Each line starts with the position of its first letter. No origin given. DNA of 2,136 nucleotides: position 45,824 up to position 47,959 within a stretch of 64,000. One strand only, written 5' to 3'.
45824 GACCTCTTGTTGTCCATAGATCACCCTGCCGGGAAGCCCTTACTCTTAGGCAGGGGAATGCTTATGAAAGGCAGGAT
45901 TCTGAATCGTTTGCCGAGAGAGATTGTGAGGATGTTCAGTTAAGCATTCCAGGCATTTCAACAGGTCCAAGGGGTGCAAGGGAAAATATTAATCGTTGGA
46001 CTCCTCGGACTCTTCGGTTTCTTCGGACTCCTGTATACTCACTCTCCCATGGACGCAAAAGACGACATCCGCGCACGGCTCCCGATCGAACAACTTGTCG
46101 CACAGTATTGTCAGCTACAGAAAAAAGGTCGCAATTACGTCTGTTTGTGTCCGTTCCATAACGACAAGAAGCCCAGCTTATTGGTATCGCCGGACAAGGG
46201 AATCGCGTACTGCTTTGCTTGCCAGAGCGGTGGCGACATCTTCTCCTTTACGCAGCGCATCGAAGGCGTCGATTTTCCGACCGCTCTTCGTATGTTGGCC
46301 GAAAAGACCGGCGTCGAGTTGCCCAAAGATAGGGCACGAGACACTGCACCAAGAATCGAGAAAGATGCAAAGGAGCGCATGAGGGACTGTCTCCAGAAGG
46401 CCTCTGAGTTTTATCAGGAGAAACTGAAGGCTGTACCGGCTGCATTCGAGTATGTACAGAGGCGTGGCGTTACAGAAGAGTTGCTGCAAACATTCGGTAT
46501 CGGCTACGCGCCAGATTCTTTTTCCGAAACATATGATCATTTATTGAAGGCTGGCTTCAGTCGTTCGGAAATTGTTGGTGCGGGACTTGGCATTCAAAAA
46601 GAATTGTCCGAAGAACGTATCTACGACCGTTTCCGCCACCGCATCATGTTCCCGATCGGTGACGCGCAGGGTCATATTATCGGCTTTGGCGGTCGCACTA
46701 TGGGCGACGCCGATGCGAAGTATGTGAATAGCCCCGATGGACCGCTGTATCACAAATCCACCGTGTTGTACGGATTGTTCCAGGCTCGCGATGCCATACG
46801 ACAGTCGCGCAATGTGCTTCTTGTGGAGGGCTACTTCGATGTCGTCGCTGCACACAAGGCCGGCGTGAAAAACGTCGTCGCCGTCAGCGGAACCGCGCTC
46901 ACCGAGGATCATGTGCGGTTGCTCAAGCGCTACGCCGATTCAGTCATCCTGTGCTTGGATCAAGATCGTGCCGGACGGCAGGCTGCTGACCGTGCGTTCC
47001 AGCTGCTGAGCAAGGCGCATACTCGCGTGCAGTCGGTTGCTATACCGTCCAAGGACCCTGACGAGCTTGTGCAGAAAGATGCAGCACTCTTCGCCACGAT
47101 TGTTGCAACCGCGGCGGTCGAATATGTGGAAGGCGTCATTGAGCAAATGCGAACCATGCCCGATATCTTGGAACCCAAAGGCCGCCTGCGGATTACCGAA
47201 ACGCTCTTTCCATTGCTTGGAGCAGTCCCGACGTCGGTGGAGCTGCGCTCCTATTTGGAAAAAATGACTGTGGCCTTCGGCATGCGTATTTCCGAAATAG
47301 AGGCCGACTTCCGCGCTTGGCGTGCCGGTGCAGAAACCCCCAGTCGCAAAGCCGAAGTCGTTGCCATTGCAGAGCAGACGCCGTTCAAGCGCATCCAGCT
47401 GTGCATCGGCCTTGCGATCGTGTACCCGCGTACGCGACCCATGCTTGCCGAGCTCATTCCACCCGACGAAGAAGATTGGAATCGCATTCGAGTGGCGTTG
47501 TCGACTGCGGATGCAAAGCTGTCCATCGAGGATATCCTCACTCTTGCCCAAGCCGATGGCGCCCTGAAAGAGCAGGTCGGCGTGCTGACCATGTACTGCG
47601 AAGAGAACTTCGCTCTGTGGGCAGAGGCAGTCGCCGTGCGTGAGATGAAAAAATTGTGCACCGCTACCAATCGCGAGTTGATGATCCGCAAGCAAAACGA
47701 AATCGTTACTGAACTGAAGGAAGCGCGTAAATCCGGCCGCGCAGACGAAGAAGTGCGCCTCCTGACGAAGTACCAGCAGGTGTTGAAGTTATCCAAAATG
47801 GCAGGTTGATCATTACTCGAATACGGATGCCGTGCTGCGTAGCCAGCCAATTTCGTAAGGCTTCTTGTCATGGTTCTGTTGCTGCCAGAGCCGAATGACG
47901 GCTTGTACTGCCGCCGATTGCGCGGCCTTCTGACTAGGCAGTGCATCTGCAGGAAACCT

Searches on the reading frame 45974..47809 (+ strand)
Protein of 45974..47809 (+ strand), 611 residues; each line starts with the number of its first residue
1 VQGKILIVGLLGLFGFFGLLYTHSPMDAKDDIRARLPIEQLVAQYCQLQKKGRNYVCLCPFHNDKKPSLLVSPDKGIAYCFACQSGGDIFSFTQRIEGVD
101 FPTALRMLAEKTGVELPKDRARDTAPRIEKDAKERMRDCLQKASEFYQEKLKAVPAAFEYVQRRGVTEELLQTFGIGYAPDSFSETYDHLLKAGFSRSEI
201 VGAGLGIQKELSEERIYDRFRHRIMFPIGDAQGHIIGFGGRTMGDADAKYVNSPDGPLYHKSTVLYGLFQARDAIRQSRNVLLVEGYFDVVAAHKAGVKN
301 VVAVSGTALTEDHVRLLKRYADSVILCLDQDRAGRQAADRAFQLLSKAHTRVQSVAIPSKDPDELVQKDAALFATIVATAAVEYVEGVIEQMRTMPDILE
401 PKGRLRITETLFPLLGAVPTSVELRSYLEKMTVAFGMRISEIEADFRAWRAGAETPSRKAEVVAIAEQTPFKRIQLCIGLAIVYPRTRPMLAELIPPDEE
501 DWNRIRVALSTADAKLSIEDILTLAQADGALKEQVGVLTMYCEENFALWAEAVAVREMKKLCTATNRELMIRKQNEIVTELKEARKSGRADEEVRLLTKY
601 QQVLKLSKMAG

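Call 16: search_protein_families(library=pfam, proteins=[window:45974-47809:+])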
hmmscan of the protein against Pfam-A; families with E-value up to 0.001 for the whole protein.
window:45974-47809:+ (611 aa): 6 families
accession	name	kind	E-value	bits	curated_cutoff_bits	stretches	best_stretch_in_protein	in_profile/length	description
PF08275.17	DNAG_N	-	1.5e-37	129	26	1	146-271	1-127/128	DNA primase catalytic core, N-terminal domain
PF01807.25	Zn_ribbon_DnaG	-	1.1e-28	99.3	24.9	1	29-119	6-96/98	CHC2 zinc finger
PF13155.12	Toprim_2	-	1.2e-23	83.7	22.1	1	283-365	2-87/88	Toprim-like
PF13662.12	Toprim_4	-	7.5e-21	74.6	25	1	281-355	3-84/85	Toprim domain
PF01751.28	Toprim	-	2.6e-16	60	23.1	1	281-352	2-91/96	Toprim domain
PF13362.12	Toprim_3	-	2.8e-07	31.3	27.2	1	281-368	2-91/95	Toprim domain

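Call 82: find_homologous_proteins(query=window:46049-47809:+, max_evalue=1e-60)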
Query window:46049-47809:+ (586 aa): 7400 proteins with E <= 1e-60 among 8000 candidates; the best 120 are listed.
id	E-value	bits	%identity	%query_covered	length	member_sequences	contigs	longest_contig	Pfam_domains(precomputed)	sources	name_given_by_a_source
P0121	0.0e+0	1287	98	100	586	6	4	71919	PF08275.18,PF13155.13,PF01807.26,PF13662.13,PF01751.29,PF13362.13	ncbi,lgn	-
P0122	9.2e-281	950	71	100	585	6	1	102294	PF08275.18,PF13155.13,PF01807.26,PF13662.13,PF01751.29,PF13362.13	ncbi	-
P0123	5.5e-273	925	68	100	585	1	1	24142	PF08275.18,PF13155.13,PF01807.26,PF13662.13,PF01751.29,PF13362.13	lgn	-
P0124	9.0e-269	911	70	100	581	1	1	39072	PF08275.18,PF13155.13,PF01807.26,PF13662.13,PF01751.29,PF13362.13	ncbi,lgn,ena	-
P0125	3.8e-253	859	65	100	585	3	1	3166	PF08275.18,PF13155.13,PF01807.26,PF13662.13,PF01751.29,PF13362.13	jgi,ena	jgi:DNA primase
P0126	8.4e-253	858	65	100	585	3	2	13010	PF08275.18,PF13155.13,PF01807.26,PF13662.13,PF01751.29,PF13362.13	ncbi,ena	-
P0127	3.5e-251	853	62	100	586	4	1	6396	PF08275.18,PF13155.13,PF01807.26,PF13662.13,PF01751.29,PF13362.13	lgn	-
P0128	3.3e-250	849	63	100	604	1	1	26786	PF08275.18,PF13155.13,PF01807.26,PF13662.13,PF01751.29,PF13362.13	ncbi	-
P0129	7.2e-249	845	63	100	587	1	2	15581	PF08275.18,PF13155.13,PF01807.26,PF13662.13,PF01751.29,PF13362.13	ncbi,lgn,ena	-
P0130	4.8e-247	839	62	100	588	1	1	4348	PF08275.18,PF13155.13,PF01807.26,PF13662.13,PF10410.15,PF01751.29,PF13362.13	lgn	-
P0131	4.3e-246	836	62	100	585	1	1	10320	PF08275.18,PF13155.13,PF01807.26,PF13662.13,PF10410.15,PF01751.29,PF13362.13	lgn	-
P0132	7.3e-246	835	62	100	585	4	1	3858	PF08275.18,PF13155.13,PF01807.26,PF13662.13,PF01751.29,PF13362.13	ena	-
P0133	1.7e-245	834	62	100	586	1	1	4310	PF08275.18,PF13155.13,PF01807.26,PF13662.13,PF01751.29,PF13362.13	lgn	-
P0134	2.2e-245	834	62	100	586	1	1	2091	PF08275.18,PF13155.13,PF01807.26,PF13662.13,PF01751.29,PF13362.13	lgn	-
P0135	3.0e-245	833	62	100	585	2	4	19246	PF08275.18,PF13155.13,PF01807.26,PF13662.13,PF01751.29,PF13362.13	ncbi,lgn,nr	ncbi:MAG: DNA primase [Candidatus Peribacteraceae bacterium]|nr:DNA primase [Candidatus Peribacterac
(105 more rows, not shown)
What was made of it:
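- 46034..46051 (+): TATACT -10-like box, a 9-nt leader (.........), and the dnaG ATG. All DnaG homologues are about 585 aa long, which fits this start (call 82).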

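Call 83: find_encoding_contigs(protein=P0121, flank=10000, max_places=4)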
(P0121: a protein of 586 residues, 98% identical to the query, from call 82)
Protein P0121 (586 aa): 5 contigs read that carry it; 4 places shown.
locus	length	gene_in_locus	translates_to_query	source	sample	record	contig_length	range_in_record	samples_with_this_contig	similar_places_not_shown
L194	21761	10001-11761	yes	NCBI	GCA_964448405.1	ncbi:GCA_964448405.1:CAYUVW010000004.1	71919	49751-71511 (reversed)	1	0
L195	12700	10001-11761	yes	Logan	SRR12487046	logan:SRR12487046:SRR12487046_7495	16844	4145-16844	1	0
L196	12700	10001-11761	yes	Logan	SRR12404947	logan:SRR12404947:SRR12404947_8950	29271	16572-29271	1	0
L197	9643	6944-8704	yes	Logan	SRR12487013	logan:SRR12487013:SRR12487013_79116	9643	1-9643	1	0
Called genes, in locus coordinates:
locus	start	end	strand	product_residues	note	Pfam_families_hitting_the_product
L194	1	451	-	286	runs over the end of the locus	?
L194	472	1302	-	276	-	-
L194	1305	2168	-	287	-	-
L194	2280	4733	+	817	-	PF00133:tRNA-synt_1, PF09334:tRNA-synt_1g, PF13603:tRNA-synt_1_2, PF00133:tRNA-synt_1, PF09334:tRNA-synt_1g, PF08264:Anticodon_1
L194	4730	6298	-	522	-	-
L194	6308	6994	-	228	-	-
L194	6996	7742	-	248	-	-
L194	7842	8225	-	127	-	-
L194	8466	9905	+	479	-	PF17125:Methyltr_RsmF_N, PF01728:FtsJ (weak), PF01189:Methyltr_RsmB-F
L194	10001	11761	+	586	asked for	PF01807:Zn_ribbon_DnaG, PF08275:DNAG_N, PF01751:Toprim, PF13155:Toprim_2, PF13362:Toprim_3 (weak), PF13662:Toprim_4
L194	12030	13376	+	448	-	PF03979:Sigma70_r1_1, PF00140:Sigma70_r1_2, PF04542:Sigma70_r2, PF04539:Sigma70_r3, PF04545:Sigma70_r4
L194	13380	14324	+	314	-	-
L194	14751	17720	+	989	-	PF00580:UvrD-helicase, PF13245:AAA_19, PF13361:UvrD_C, PF13538:UvrD_C_2 (faint), PF12705:PDDEXK_1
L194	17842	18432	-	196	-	PF01725:Ham1p_like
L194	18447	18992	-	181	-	-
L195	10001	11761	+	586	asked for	PF01807:Zn_ribbon_DnaG, PF08275:DNAG_N, PF01751:Toprim, PF13155:Toprim_2, PF13362:Toprim_3 (weak), PF13662:Toprim_4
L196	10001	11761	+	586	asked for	PF01807:Zn_ribbon_DnaG, PF08275:DNAG_N, PF01751:Toprim, PF13155:Toprim_2, PF13362:Toprim_3 (weak), PF13662:Toprim_4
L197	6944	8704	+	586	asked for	PF01807:Zn_ribbon_DnaG, PF08275:DNAG_N, PF01751:Toprim, PF13155:Toprim_2, PF13362:Toprim_3 (weak), PF13662:Toprim_4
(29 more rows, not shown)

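Call 84: find_encoding_contigs(protein=P0122, flank=10000, max_places=2)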
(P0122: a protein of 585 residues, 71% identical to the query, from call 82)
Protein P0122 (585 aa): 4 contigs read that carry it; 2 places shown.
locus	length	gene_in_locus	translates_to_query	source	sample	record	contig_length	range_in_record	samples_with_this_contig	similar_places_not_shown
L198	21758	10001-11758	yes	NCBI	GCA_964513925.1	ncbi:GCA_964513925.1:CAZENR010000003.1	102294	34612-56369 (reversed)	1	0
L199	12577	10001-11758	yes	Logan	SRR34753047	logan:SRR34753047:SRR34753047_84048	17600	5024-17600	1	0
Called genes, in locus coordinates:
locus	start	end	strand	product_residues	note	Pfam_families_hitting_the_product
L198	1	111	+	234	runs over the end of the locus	-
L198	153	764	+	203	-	PF18306:LDcluster4, PF03641:Lysine_decarbox (weak)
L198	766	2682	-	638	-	PF13424:TPR_12 (weak), PF00515:TPR_1 (weak), PF07719:TPR_2 (weak), PF13432:TPR_16, PF14559:TPR_19, PF25063:ARM_TT21_C, PF23914:TPR_CcmH_CycH, PF14559:TPR_19, +13 more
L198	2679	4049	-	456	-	PF01926:MMR_HSR1, PF02421:FeoB_N, PF16897:MMR_HSR1_Xtn (weak), PF03193:RsgA_GTPase (weak), PF00009:GTP_EFTU, PF02421:FeoB_N, PF01926:MMR_HSR1, PF14714:KH_dom-like, +9 more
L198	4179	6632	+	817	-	PF00133:tRNA-synt_1, PF09334:tRNA-synt_1g, PF13603:tRNA-synt_1_2, PF00133:tRNA-synt_1, PF09334:tRNA-synt_1g, PF08264:Anticodon_1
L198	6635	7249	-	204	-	-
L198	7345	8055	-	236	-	-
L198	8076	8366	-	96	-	-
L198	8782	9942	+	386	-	PF01189:Methyltr_RsmB-F, PF01728:FtsJ (weak)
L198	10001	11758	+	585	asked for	PF01807:Zn_ribbon_DnaG, PF08275:DNAG_N, PF01751:Toprim, PF13155:Toprim_2, PF13362:Toprim_3, PF13662:Toprim_4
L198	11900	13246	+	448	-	PF03979:Sigma70_r1_1, PF00140:Sigma70_r1_2, PF04542:Sigma70_r2, PF04539:Sigma70_r3, PF04545:Sigma70_r4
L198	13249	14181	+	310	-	-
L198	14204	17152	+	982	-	PF00580:UvrD-helicase, PF13245:AAA_19, PF13361:UvrD_C, PF13538:UvrD_C_2 (faint), PF12705:PDDEXK_1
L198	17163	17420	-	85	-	-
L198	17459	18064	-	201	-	PF01725:Ham1p_like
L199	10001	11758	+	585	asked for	PF01807:Zn_ribbon_DnaG, PF08275:DNAG_N, PF01751:Toprim, PF13155:Toprim_2, PF13362:Toprim_3, PF13662:Toprim_4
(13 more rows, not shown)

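Call 85: find_encoding_contigs(protein=P0124, flank=10000, max_places=2)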
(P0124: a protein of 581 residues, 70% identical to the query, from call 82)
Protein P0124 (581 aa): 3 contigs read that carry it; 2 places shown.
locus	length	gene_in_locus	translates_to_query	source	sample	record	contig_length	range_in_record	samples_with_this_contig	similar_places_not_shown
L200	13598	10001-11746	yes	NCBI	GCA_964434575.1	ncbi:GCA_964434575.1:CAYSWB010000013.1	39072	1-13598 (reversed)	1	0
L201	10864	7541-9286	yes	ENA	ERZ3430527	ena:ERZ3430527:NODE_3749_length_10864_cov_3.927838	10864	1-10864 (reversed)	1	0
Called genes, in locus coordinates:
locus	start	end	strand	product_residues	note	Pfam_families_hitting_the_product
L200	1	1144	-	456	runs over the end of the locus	PF01926:MMR_HSR1, PF02421:FeoB_N, PF03193:RsgA_GTPase (weak), PF16897:MMR_HSR1_Xtn (weak), PF00009:GTP_EFTU, PF02421:FeoB_N, PF01926:MMR_HSR1, PF14714:KH_dom-like, +10 more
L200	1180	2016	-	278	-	-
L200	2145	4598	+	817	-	PF00133:tRNA-synt_1, PF09334:tRNA-synt_1g, PF13603:tRNA-synt_1_2, PF00133:tRNA-synt_1, PF09334:tRNA-synt_1g, PF08264:Anticodon_1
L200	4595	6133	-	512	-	-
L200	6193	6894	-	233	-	-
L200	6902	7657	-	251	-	-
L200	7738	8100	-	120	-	-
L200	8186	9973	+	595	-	PF17125:Methyltr_RsmF_N, PF01728:FtsJ (weak), PF01189:Methyltr_RsmB-F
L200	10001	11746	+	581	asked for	PF01807:Zn_ribbon_DnaG, PF08275:DNAG_N, PF01751:Toprim, PF13362:Toprim_3, PF13662:Toprim_4, PF13155:Toprim_2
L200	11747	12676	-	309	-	PF11380:Stealth_CR2, PF17102:Stealth_CR3, PF17103:Stealth_CR4 (weak)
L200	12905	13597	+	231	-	?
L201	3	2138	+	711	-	?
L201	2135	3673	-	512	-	-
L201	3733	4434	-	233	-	-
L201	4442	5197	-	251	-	-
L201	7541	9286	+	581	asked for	PF01807:Zn_ribbon_DnaG, PF08275:DNAG_N, PF01751:Toprim, PF13362:Toprim_3, PF13662:Toprim_4, PF13155:Toprim_2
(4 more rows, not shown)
